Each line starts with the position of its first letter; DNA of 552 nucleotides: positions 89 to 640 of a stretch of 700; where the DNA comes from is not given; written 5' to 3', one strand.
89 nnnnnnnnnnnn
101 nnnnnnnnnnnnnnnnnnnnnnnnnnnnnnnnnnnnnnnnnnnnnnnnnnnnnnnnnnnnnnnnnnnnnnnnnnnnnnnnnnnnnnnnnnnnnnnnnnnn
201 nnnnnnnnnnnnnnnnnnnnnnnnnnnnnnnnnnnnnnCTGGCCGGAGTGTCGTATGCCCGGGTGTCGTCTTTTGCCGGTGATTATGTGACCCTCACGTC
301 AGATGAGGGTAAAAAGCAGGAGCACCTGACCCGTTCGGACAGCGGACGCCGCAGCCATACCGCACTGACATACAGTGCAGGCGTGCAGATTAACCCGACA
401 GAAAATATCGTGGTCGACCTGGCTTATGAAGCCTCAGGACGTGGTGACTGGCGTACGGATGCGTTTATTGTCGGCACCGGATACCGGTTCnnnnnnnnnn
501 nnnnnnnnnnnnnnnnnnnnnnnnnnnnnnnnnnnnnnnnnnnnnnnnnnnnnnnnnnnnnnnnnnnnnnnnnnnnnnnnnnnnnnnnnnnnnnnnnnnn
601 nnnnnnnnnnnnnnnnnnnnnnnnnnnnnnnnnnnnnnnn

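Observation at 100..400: Lom variant diverges from lambda Lom mainly in predicted surface loops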

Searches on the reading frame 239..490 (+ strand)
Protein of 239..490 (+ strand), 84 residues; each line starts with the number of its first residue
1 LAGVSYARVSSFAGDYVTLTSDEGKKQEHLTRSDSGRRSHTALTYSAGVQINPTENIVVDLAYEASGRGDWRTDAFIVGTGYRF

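Call 59: find_homologous_proteins(query=window:239-490:+, max_evalue=0.00001)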
Query seq(84 aa) (84 aa): 1 proteins with E <= 0.00001 among 2 candidates.
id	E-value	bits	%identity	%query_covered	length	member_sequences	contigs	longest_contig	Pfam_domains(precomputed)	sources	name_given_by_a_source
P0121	1.4e-36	141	79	100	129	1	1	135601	PF06316.17,PF13505.13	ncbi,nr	ncbi:TPA: Ail/Lom family outer membrane beta-barrel protein [Escherichia coli]|nr:Ail/Lom family out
